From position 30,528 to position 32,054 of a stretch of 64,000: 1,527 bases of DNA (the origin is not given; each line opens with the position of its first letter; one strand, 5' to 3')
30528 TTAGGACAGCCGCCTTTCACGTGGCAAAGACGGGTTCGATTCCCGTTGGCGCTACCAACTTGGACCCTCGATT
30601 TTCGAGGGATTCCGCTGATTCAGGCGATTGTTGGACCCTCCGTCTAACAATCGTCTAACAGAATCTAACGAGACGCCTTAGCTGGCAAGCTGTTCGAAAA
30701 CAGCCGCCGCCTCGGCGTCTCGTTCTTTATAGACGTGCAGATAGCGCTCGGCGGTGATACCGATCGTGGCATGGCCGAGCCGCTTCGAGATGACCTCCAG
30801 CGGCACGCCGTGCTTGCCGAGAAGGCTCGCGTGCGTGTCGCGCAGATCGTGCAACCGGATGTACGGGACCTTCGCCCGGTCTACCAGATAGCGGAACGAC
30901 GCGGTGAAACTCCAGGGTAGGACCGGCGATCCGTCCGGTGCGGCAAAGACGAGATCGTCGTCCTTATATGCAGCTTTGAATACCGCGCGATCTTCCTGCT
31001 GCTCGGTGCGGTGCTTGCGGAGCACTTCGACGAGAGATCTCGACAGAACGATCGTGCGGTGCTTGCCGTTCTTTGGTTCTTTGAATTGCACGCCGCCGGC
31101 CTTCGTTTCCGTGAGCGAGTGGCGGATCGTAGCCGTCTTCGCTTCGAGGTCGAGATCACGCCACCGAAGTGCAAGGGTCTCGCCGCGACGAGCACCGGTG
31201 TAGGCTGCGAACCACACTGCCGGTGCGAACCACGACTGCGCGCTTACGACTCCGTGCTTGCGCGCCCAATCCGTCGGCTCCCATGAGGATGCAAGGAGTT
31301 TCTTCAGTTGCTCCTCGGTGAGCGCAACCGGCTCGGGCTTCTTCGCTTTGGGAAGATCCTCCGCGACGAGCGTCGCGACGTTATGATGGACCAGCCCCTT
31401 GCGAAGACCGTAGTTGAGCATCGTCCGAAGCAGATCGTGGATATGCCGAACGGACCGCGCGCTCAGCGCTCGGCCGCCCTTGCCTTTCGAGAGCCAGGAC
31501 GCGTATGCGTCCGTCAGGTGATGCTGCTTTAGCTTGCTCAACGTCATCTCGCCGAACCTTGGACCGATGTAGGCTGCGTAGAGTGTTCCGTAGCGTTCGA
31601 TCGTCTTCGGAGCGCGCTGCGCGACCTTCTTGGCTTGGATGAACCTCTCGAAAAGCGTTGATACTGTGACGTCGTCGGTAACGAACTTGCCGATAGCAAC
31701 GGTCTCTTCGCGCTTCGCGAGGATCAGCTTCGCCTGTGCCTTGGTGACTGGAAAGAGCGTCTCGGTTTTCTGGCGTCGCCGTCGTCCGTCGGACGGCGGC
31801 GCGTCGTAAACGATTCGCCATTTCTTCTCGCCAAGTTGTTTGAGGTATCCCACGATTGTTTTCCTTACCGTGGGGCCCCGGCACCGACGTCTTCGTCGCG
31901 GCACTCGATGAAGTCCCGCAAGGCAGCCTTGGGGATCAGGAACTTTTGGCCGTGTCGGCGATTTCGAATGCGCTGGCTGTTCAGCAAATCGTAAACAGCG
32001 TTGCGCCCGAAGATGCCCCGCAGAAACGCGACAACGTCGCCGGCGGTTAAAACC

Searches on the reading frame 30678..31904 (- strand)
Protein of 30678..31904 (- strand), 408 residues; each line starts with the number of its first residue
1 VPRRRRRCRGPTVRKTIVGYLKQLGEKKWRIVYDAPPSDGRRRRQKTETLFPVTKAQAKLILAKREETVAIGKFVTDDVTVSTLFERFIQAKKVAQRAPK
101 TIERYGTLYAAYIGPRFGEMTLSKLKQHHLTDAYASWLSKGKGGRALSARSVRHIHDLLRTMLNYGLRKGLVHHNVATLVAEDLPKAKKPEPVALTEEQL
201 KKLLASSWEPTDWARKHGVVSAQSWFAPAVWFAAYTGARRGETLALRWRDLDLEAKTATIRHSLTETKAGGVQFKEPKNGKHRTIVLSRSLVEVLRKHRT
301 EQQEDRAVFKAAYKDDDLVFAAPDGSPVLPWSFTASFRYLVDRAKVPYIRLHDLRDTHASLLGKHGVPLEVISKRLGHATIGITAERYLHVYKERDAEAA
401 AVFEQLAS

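Call 40: search_protein_families(library=pfam, proteins=[window:30678-31904:-], max_evalue=0.001)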
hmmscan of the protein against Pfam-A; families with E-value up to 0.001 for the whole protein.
window:30678-31904:- (408 aa): 2 families
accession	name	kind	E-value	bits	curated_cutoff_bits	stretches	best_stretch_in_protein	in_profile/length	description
PF00589.27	Phage_integrase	-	8.4e-24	84.7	27.1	1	195-394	3-171/172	Phage integrase family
PF14659.12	Phage_int_SAM_3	-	6.6e-06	26.7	22.6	1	80-137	1-57/58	Phage integrase, N-terminal SAM-like domain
